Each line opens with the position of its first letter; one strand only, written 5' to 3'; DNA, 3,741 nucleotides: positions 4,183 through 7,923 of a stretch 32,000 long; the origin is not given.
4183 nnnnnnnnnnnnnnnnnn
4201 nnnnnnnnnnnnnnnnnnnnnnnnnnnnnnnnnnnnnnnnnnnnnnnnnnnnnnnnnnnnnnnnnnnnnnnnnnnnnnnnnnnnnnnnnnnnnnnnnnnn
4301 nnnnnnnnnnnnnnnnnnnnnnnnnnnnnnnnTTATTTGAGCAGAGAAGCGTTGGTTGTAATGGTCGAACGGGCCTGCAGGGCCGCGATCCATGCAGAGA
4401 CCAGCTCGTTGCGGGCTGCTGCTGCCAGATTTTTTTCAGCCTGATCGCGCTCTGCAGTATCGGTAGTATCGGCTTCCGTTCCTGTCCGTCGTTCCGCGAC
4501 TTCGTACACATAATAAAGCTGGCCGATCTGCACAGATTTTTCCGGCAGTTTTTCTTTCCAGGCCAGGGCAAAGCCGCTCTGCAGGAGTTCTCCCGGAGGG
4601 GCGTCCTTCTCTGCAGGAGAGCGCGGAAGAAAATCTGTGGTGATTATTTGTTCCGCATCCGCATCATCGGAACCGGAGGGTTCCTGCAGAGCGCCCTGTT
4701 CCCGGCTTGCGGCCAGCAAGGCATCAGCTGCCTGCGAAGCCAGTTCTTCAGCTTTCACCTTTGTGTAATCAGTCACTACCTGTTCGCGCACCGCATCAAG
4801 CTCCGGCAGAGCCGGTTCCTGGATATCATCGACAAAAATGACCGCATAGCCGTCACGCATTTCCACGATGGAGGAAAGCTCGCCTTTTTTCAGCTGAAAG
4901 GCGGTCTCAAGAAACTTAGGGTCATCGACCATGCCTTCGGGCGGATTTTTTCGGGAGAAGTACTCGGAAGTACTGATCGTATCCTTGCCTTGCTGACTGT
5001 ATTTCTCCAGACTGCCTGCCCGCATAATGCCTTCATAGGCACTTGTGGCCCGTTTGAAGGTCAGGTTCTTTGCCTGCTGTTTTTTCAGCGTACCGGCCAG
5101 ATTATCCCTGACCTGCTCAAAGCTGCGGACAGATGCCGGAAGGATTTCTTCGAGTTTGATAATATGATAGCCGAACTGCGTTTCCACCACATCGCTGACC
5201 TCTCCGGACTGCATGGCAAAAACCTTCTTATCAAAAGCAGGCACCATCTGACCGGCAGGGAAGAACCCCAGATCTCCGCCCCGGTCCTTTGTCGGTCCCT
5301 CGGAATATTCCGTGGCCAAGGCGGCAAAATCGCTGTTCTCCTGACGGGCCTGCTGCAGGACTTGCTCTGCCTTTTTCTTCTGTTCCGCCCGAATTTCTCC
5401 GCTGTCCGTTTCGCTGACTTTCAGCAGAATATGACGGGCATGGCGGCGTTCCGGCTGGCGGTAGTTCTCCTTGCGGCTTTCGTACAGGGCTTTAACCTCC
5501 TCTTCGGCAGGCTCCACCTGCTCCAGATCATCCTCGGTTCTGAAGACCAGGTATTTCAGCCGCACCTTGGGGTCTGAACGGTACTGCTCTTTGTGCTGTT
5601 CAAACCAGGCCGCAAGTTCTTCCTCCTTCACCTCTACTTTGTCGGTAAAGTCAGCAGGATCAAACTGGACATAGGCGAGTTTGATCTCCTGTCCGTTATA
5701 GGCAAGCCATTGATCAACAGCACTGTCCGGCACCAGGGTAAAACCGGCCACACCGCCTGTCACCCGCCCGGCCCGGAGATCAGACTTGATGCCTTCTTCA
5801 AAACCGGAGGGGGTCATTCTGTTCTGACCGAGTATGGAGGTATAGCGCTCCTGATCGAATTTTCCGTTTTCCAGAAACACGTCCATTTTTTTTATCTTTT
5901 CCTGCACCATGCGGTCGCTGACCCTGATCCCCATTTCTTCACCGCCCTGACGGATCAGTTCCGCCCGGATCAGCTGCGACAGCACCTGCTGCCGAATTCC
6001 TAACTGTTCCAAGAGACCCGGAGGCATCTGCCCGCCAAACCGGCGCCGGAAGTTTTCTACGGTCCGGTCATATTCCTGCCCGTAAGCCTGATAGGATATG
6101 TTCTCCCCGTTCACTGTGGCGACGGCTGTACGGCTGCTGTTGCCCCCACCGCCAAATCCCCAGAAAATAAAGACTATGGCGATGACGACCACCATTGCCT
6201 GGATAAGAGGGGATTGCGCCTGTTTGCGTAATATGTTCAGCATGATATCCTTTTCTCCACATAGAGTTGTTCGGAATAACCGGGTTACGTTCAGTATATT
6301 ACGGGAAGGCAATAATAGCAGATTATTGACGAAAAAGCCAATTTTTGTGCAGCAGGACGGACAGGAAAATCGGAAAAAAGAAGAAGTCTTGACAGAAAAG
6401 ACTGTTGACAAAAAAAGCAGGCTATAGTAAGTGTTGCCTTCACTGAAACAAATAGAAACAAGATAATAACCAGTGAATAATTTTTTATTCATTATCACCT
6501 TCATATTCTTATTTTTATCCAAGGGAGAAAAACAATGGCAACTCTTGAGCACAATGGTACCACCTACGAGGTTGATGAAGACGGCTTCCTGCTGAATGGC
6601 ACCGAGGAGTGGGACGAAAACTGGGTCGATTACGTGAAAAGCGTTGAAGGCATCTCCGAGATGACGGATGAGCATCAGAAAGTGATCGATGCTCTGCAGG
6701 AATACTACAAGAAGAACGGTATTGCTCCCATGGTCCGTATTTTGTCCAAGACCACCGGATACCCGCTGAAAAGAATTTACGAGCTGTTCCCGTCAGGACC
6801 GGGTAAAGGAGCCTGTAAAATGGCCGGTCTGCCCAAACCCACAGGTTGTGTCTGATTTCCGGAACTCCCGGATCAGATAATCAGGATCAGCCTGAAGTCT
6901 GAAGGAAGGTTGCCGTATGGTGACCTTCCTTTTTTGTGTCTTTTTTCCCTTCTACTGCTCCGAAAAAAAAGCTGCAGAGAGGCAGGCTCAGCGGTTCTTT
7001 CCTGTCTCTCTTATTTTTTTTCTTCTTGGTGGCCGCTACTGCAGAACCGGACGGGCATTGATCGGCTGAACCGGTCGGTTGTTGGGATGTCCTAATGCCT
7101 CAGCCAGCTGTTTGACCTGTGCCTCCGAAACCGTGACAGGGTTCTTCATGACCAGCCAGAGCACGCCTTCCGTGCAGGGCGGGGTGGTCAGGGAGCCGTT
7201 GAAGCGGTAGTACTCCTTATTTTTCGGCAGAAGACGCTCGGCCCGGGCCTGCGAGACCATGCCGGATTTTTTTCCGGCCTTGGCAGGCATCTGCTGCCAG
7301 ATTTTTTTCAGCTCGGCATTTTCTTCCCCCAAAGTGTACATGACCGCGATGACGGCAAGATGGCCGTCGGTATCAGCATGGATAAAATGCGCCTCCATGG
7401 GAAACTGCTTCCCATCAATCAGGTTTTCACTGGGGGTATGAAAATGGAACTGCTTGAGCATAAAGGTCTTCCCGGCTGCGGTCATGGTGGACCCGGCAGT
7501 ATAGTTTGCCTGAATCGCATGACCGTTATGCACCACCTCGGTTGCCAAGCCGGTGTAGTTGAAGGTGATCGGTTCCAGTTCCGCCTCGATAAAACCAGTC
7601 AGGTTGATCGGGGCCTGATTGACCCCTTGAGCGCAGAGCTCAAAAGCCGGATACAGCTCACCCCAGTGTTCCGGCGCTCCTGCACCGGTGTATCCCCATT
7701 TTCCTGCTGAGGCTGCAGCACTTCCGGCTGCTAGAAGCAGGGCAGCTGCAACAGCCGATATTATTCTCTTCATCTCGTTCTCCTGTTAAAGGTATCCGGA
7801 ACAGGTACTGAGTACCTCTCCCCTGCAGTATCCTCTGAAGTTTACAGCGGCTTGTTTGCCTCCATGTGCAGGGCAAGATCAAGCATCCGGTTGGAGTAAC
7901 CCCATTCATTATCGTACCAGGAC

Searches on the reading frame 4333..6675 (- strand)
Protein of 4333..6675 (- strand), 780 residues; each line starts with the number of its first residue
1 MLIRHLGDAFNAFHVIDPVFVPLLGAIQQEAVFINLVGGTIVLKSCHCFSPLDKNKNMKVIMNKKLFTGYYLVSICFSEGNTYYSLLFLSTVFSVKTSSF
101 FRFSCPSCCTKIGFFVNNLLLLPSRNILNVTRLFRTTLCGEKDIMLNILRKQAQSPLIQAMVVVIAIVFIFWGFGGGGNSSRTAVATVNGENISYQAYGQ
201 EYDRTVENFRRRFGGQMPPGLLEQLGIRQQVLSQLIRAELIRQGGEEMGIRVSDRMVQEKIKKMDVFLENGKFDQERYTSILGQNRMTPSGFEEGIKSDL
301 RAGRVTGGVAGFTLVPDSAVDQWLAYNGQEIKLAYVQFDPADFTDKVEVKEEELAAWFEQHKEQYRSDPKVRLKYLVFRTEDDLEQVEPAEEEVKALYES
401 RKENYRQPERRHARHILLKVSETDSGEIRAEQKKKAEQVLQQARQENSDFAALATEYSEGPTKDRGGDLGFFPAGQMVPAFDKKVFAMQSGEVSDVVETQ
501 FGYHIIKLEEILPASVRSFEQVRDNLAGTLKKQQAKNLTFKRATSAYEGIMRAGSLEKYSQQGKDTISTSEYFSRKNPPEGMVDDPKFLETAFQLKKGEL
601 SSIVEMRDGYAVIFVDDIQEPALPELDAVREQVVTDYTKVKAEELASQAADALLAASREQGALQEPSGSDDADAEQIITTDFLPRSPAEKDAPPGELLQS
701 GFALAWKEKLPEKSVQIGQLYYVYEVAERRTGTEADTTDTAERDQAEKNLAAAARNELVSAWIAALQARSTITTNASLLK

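Call 9: search_protein_families(library=pfam, proteins=[window:4333-6675:-], max_evalue=0.001)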
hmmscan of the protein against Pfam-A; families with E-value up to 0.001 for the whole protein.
window:4333-6675:- (780 aa): 6 families
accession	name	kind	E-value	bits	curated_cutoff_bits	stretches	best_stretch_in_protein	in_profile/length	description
PF13624.11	SurA_N_3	-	1.6e-49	168.3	27.2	1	145-302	1-158/162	SurA-like N-terminal domain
PF00639.27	Rotamase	-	1.1e-34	119.7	21.7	1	415-509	1-96/97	PPIC-type PPIASE domain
PF13616.12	Rotamase_3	-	1.1e-33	116.7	22.5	1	402-509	11-113/116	PPIC-type PPIASE domain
PF13623.11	SurA_N_2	-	1.3e-33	116.3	28.5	1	146-282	1-145/145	SurA-like N-terminal domain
PF13145.12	Rotamase_2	-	5.4e-32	111.6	27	2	389-524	1-121/121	PPIC-type PPIASE domain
PF09312.16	SurA_N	-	1.8e-05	25.3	30.8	1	185-302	5-114/118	SurA N-terminal domain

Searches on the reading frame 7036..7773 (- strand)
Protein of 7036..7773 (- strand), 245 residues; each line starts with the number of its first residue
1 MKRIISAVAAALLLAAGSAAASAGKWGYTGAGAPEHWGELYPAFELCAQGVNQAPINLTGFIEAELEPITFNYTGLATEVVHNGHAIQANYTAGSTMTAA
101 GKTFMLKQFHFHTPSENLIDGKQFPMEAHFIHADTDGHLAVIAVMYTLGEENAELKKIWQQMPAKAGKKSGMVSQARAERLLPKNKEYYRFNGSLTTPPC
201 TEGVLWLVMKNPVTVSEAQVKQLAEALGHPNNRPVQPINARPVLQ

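Call 9: search_protein_families(library=pfam, proteins=[window:7036-7773:-], max_evalue=0.001)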
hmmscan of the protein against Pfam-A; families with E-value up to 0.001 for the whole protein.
window:7036-7773:- (245 aa): 1 family
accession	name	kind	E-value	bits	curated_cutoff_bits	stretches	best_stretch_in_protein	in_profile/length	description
PF00194.26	Carb_anhydrase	-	3.2e-41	142.1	27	1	34-244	3-251/254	Eukaryotic-type carbonic anhydrase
